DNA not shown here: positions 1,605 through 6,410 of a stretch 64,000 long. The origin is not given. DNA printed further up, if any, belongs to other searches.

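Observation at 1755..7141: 1501-aa tandem GHKL (Hsp90/MORC-like) ATPase with C-terminal HExxH, adjacent to a secreted trypsin-like protease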

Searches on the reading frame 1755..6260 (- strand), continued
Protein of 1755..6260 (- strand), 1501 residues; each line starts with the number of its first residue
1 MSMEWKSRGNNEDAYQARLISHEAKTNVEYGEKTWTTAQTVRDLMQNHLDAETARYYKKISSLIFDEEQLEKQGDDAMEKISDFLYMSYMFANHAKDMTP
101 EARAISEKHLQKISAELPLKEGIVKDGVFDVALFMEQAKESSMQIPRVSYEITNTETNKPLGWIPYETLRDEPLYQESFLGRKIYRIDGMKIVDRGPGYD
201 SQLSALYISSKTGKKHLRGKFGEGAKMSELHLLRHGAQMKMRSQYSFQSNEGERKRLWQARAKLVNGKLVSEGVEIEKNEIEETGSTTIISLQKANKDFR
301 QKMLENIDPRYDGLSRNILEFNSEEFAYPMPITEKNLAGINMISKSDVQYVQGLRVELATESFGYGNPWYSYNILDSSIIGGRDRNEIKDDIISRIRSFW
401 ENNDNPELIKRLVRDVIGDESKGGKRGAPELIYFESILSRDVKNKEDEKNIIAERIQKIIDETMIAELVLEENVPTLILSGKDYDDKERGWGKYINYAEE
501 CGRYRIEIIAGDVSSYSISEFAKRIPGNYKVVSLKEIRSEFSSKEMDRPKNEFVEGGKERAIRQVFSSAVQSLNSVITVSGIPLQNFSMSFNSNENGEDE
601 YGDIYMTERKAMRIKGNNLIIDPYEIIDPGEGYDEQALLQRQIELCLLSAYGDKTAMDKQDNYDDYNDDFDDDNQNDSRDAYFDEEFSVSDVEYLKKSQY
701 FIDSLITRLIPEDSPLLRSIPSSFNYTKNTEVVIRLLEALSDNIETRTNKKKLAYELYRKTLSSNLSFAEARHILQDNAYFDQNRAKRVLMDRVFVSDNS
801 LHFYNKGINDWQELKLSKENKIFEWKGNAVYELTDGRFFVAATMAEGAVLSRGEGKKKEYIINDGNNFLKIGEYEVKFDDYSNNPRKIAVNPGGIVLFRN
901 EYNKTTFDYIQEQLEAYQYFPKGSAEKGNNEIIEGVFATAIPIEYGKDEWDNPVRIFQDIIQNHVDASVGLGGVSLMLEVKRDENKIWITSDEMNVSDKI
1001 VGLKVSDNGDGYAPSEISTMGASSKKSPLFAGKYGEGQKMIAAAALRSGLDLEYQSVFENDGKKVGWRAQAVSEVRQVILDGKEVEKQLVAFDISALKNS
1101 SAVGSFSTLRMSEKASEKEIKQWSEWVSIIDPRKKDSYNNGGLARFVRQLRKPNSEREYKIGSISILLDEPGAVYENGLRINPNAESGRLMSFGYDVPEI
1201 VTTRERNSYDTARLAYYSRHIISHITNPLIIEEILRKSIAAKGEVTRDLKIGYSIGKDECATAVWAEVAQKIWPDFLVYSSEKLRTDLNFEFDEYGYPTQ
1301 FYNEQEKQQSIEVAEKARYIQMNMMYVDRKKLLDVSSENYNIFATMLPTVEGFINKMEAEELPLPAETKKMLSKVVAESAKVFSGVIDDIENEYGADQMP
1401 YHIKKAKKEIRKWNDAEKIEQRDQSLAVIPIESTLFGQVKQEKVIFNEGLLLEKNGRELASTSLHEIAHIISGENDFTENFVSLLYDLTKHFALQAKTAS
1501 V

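Call 61: search_dna_similar(query=L029:3566-6493:+, collection=phages, mode=protein, max_evalue=0.001, max_rows=25)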
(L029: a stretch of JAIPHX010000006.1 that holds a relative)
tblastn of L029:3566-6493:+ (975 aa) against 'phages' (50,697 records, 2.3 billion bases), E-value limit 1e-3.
Records with a match: 13; places in all: 13; records where one place covers at least 80% of the query: 0.
Best place of each record, by identity: <60% 13.
By first word of the organism name: Vibrio 9; Moorella 1; Exiguobacterium 1; Pseudomonas 1; Luteibacter 1.
By host as written in the record: - 9; Moorella thermoacetica DSM 103132 1; Exiguobacterium alkaliphilum 1; Pseudomonas sp. 1; Luteibacter sp. EIF3 1.
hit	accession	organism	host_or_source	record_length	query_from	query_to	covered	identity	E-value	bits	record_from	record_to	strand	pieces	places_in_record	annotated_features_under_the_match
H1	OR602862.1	Moorella phage MTATph1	Moorella thermoacetica DSM 103132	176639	215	950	64%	26.0%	2e-15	158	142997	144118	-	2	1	hypothetical protein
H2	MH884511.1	Exiguobacterium phage vB_EalM-132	Exiguobacterium alkaliphilum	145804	219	950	65%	24.7%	2e-6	109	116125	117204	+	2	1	hypothetical protein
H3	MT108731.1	Pseudomonas phage Epa43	Pseudomonas sp.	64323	160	385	23%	27.7%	2e-4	52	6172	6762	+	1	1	none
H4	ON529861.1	Luteibacter phage vB_LflM-Pluto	Luteibacter sp. EIF3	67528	160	391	24%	25.3%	8e-5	53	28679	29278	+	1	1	histidine kinase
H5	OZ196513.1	Vibrio phage D93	Seawater and oysters mix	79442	160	387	23%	24.3%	2e-4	52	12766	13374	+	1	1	hypothetical protein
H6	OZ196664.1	Vibrio phage D71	Seawater and oysters mix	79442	160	387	23%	24.3%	2e-4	52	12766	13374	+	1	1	hypothetical protein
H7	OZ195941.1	Vibrio phage D81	Seawater and oysters mix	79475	160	387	23%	24.3%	2e-4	52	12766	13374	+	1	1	hypothetical protein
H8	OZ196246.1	Vibrio phage D82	Seawater and oysters mix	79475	160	387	23%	24.3%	2e-4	52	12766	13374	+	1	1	hypothetical protein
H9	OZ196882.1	Vibrio phage PS17B-2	Seawater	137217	229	435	21%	25.6%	8e-7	59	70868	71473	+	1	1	hypothetical protein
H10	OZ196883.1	Vibrio phage 5P1c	Seawater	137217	229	435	21%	25.6%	8e-7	59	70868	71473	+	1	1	hypothetical protein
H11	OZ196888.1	Vibrio phage 5P1b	Seawater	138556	229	435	21%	25.6%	8e-7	59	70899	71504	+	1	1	hypothetical protein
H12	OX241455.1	Vibrio phage 501E54-1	Seawater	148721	229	426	20%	26.1%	4e-4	50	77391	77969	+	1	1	putative histidine kinase-like ATPase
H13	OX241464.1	Vibrio phage 277E43-1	Seawater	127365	229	435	21%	24.2%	8e-6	56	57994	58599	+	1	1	putative histidine kinase-like ATPase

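Call 63: get_annotated_region(hit=H1, flank=5000)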
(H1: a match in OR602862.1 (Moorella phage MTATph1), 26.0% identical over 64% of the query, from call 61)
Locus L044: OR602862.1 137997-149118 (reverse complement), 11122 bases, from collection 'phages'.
description: Moorella phage MTATph1, complete genome.
organism: Moorella phage MTATph1 (NCBI taxid 3090776)
taxonomy: Viruses; Duplodnaviria; Heunggongvirae; Uroviricota; Caudoviricetes
host: Moorella thermoacetica DSM 103132; source: -; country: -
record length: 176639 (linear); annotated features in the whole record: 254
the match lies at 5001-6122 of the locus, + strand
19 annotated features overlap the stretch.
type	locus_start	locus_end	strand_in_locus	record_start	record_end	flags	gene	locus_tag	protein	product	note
CDS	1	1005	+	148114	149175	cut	-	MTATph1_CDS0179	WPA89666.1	hypothetical protein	-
CDS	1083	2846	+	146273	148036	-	-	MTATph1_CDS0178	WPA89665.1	DNA helicase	-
CDS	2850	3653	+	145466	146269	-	-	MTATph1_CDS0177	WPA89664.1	hypothetical protein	-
CDS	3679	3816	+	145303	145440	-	-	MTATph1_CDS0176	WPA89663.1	hypothetical protein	-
CDS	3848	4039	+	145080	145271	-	-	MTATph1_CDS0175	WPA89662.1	hypothetical protein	-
CDS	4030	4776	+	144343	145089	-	-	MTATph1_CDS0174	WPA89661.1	hypothetical protein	-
CDS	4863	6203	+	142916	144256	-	-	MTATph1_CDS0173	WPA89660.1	hypothetical protein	-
CDS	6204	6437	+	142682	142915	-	-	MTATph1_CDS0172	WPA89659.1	hypothetical protein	-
CDS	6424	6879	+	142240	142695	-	-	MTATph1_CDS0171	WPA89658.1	hypothetical protein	-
CDS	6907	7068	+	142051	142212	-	-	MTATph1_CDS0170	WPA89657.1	hypothetical protein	-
CDS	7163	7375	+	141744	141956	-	-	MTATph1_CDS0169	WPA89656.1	hypothetical protein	-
CDS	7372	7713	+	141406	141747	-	-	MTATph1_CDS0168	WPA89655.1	hypothetical protein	-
CDS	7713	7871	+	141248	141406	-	-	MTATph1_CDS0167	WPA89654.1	hypothetical protein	-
CDS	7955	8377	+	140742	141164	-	-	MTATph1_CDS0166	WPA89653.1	dUTPase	-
CDS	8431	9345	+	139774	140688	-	-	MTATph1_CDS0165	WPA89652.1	hypothetical protein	-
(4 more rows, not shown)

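Call 64: get_annotated_region(hit=H2, flank=5000)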
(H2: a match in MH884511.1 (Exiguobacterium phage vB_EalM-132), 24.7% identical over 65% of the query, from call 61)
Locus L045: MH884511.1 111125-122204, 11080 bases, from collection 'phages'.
description: Exiguobacterium phage vB_EalM-132, complete genome.
organism: Exiguobacterium phage vB_EalM-132 (NCBI taxid 2419623)
taxonomy: Viruses; Duplodnaviria; Heunggongvirae; Uroviricota; Caudoviricetes; Herelleviridae; Spounavirinae
host: Exiguobacterium alkaliphilum; source: Lake Elmenteita sediment; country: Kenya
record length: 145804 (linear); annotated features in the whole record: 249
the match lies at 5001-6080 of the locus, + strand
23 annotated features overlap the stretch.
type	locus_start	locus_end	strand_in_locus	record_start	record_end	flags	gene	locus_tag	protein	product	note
CDS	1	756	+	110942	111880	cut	ypcP_1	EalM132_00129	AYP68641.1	5'-3' exonuclease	similar to gp32.85 [Bacillus phage SPO1]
CDS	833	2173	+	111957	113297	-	-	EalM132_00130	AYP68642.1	DNA ligase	similar to gp32.95 [Bacillus phage SPO1], putative ligase [Bacillus phage CP-51] and ATP dependent DNA ligase [Bacillus ...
regulatory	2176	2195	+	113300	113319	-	-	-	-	terminator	putative transcriptional terminator, -13.80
CDS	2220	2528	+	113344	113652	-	-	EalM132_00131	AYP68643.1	hypothetical protein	similar to gp33 [Bacillus phage SPO1], sigma factor accessory [Bacillus phage JL] and hypothetical protein SHANETTE_177 ...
CDS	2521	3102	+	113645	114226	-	-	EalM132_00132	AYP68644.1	RNA polymerase sigma factor, sigma-70 family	similar to gp34 [Bacillus phage SPO1], putative sigma factor [Bacillus phage CP-51] and sigma factor [Bacillus phage JL]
CDS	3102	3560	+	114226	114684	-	-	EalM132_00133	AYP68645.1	hypothetical protein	similar to gp34.11 [Bacillus phage SPO1] and hypothetical protein JL_178 [Bacillus phage JL]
CDS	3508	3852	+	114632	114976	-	-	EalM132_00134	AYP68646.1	ribonuclease M5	similar to putative primase/topoisomerase [Bacillus phage Shanette], putative primase [Bacillus phage CP-51] and ...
CDS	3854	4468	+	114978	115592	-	dck_1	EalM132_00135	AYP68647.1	deoxyadenosine/deoxycytidine kinase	similar to putative deoxyadenosine kinase [Bacillus phage Shanette], deoxyadenosine kinase [Bacillus phage JL] and ...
CDS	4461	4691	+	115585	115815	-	nrdH_1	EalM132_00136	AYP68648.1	glutaredoxin-like protein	similar to gp80 [Bacillus phage G]; Glutaredoxin-like protein NrdH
regulatory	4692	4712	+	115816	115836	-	-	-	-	terminator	putative transcriptional terminator, -12.80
CDS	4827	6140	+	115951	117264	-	-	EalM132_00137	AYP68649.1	hypothetical protein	similar to hypothetical protein CR9_071 [Cronobacter phage CR9]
CDS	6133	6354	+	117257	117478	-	-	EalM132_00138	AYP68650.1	hypothetical protein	-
CDS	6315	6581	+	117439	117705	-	-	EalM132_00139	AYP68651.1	hypothetical protein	similar to hypothetical protein CampHawk_162 [Bacillus phage CampHawk] and gp34.15 [Bacillus phage SPO1]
CDS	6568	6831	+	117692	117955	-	-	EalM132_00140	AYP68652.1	hypothetical protein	-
regulatory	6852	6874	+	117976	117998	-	-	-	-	terminator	putative transcriptional terminator, -13.70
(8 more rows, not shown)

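Call 86: find_homologous_proteins(query=L044:4863-6200:+)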
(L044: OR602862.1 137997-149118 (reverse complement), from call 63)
Query L044:4863-6200:+ (446 aa): 143 proteins with E <= 0.001 among 8000 candidates; the best 120 are listed.
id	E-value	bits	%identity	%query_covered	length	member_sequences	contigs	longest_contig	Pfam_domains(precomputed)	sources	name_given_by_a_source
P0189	0.0e+0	1017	100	100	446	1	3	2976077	PF25856.2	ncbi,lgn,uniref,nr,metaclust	ncbi:hypothetical protein MTAT_19750 [Moorella thermoacetica]|uniref:Uncharacterized protein n=1 Tax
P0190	6.2e-238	808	79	100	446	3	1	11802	PF25856.2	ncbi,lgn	-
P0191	1.0e-103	366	44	97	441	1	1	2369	PF25856.2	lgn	-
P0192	4.0e-99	350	43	97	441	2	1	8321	PF25856.2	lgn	-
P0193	1.0e-98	349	43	97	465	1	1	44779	PF25856.2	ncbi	ncbi:MAG: hypothetical protein ACPLRW_06625 [Moorellales bacterium]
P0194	2.3e-98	348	42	97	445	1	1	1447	PF25856.2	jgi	jgi:hypothetical protein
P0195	2.0e-96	342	43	97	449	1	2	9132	-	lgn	-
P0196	4.5e-93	330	41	97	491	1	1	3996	PF25856.2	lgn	-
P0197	7.4e-90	320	40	97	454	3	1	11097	PF25856.2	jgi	-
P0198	1.2e-89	319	40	97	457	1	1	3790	PF25856.2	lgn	-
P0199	1.6e-88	316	39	99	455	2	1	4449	PF25856.2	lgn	-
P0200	2.6e-87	311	40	98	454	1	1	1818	-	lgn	-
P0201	4.6e-87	311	40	97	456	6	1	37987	PF25856.2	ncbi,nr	ncbi:MAG: hypothetical protein QME87_09810 [Bacillota bacterium]|nr:hypothetical protein [Bacillota 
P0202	1.0e-86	309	40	97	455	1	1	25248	PF25856.2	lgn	-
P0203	8.8e-86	306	41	97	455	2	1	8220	PF25856.2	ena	-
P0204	2.5e-84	302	40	99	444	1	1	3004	PF02518.32,PF13589.13,PF25856.2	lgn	-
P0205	3.7e-81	291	39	95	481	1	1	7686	PF25856.2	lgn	-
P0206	2.4e-80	289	39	97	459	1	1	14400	PF25856.2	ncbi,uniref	ncbi:hypothetical protein [Desulfofundulus sp.]|uniref:hypothetical protein n=1 Tax=Desulfofundulus 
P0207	7.5e-80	287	38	97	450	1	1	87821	PF25856.2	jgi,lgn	jgi:hypothetical protein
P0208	4.0e-78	281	38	96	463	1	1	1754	PF02518.32,PF25856.2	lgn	-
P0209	3.8e-77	278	38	97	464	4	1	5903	PF25856.2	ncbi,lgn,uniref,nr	ncbi:hypothetical protein SAMN02745218_02969 [Desulfofundulus australicus DSM 11792]|uniref:MPN635 N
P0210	1.2e-76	276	38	96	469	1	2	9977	PF02518.32,PF25856.2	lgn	-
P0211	1.7e-74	269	36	100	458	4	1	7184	PF25856.2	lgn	-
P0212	3.9e-73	265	39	97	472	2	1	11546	PF25856.2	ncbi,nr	ncbi:MAG: hypothetical protein NUW23_12485 [Firmicutes bacterium]|nr:hypothetical protein [Bacillota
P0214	1.8e-66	243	39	87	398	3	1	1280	PF25856.2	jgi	jgi:hypothetical protein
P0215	6.8e-64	234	44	65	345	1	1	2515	PF25856.2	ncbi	ncbi:MAG: hypothetical protein AB1816_11695, partial [Bacillota bacterium]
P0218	2.8e-57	213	32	98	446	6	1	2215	PF25856.2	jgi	jgi:hypothetical protein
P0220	8.6e-56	208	33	97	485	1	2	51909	PF25856.2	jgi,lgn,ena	-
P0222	1.8e-55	207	26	95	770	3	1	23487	PF02518.32,PF13589.13,PF25856.2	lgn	-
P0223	7.0e-55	205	31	97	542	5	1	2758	PF25856.2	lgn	-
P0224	8.6e-55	204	32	98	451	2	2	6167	PF25856.2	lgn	-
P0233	2.9e-48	183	31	96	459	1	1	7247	PF25856.2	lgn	-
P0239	2.8e-44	170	31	97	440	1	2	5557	PF25856.2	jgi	jgi:hypothetical protein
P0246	1.1e-40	158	27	95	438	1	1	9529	PF25856.2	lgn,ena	-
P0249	9.9e-38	148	29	97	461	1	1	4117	PF25856.2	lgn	-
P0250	2.6e-37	147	31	96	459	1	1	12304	PF25856.2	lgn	-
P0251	7.6e-37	145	31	95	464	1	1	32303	PF25856.2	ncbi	-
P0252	5.0e-33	133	28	93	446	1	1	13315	PF25856.2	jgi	jgi:hypothetical protein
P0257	5.3e-24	103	27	95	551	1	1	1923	PF25856.2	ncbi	-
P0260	1.2e-22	98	25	95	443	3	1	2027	PF25856.2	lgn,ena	-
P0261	2.7e-22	97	26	96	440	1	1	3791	PF25856.2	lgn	-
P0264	5.3e-21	93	28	91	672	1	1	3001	PF25856.2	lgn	-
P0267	1.3e-19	88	28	93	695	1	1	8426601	PF25856.2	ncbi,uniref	ncbi:hypothetical protein ACN27G_29120 [Plantactinospora sp. WMMB334]|uniref:hypothetical protein n=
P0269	1.4e-18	85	28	93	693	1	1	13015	PF25856.2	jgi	jgi:hypothetical protein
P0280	4.0e-16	77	27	97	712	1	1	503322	-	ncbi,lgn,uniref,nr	ncbi:hypothetical protein [Actinoplanes flavus]|uniref:Histidine kinase-, DNA gyrase B-, and HSP90-l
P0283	5.2e-16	77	26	97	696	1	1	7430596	PF25856.2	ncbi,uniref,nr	ncbi:hypothetical protein [Micromonospora sp. WMMD1082]|uniref:hypothetical protein n=1 Tax=Micromon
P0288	1.4e-15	75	32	51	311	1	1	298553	PF02518.32,PF25856.2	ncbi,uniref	ncbi:ATP-binding protein [Micromonospora sp. NPDC050980]|uniref:ATP-binding protein n=1 Tax=Micromon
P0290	2.2e-15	75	27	91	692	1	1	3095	PF02518.32,PF25856.2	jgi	jgi:hypothetical protein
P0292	4.6e-15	73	27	96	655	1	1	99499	PF25856.2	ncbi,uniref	ncbi:hypothetical protein [Plantactinospora sp. CA-290183]|uniref:hypothetical protein n=1 Tax=Plant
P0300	2.0e-14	71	27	51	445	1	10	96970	PF25856.2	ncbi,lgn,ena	-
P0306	7.3e-14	69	33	48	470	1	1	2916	-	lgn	-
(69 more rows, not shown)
